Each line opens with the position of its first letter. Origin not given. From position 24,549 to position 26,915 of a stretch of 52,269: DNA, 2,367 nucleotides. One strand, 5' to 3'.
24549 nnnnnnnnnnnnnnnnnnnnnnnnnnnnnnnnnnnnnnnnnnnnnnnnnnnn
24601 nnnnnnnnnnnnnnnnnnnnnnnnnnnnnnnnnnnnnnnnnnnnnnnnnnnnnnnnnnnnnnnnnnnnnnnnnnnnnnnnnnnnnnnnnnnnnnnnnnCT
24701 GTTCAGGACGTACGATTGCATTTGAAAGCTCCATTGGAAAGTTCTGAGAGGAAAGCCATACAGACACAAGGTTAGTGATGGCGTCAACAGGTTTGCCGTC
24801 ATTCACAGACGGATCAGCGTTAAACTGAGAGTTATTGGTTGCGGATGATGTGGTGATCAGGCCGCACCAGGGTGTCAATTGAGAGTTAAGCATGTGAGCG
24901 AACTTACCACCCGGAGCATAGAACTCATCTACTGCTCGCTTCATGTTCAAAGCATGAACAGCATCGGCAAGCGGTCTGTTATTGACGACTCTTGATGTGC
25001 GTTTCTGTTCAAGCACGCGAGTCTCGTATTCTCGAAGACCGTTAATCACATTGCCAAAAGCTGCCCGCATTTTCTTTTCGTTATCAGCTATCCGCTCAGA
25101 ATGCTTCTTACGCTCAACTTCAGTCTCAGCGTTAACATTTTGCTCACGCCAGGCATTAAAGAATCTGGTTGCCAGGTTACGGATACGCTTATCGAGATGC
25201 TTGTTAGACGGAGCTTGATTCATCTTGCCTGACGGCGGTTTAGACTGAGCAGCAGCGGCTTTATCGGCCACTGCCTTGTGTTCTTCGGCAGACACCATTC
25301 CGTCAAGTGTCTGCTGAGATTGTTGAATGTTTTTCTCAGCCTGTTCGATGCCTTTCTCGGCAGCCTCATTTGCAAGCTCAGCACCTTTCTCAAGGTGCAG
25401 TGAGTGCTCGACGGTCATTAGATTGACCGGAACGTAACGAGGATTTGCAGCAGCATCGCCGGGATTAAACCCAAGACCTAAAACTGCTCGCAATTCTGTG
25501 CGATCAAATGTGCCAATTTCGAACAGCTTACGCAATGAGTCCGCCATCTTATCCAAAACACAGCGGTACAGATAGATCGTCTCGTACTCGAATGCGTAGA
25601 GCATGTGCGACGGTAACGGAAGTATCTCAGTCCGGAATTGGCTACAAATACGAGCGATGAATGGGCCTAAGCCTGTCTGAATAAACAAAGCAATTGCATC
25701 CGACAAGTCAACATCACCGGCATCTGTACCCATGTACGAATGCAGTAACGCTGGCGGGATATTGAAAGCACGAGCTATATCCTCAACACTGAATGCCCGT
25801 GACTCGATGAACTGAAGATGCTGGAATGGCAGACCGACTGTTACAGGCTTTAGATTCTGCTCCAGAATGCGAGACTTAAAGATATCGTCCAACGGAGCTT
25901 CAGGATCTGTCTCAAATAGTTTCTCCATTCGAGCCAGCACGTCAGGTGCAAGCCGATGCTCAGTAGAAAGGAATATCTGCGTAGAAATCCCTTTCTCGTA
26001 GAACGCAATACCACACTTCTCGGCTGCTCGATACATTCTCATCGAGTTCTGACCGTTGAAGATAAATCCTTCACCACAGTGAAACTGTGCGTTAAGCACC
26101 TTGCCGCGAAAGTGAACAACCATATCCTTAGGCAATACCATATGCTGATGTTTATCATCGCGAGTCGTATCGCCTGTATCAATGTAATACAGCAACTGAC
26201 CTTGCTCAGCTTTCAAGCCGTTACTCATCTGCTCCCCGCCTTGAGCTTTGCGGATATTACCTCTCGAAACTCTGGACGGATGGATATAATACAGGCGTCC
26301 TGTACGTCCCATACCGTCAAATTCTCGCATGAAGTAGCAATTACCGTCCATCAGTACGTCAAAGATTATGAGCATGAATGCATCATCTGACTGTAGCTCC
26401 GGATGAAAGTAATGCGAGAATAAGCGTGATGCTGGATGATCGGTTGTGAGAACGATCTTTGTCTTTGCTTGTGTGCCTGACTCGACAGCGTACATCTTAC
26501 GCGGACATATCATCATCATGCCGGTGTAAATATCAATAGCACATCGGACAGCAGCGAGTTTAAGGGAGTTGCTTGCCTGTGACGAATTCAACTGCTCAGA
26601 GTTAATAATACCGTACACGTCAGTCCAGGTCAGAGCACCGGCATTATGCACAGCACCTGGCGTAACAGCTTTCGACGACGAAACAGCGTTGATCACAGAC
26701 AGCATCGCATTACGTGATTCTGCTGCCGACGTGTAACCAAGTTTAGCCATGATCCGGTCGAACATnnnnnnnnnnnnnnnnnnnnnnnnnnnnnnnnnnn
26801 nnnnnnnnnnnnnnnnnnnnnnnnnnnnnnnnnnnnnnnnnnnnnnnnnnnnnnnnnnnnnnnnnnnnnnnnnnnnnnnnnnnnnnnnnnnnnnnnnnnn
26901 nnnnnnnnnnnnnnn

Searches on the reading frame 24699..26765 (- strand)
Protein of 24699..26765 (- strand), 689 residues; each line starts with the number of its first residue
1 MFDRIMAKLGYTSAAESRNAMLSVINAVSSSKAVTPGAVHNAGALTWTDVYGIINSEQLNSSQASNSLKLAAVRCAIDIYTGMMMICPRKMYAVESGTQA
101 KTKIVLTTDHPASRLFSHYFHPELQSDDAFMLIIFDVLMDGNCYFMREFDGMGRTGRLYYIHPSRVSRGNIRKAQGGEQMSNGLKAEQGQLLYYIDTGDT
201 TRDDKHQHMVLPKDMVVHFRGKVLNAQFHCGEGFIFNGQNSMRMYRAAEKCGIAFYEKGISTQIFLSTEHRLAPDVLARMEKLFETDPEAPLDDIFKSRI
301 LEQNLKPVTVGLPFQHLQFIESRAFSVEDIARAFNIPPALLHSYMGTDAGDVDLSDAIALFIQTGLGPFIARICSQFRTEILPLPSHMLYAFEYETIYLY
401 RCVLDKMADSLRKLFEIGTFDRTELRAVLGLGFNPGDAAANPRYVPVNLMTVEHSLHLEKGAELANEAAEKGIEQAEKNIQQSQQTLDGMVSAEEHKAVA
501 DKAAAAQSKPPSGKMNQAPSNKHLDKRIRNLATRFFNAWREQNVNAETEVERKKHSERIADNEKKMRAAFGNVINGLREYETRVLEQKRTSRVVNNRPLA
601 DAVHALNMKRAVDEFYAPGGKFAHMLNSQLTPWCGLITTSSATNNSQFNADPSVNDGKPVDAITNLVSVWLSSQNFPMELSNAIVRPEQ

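Call 18: search_protein_families(library=pfam, max_evalue=0.01, proteins=[window:24699-26765:-])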
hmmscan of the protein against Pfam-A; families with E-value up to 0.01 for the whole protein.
seq(689 aa): 1 family
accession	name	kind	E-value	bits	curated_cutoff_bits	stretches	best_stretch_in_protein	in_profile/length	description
PF04860.17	Phage_portal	-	9.1e-36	124.1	39.1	1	72-430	2-321/321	Phage portal protein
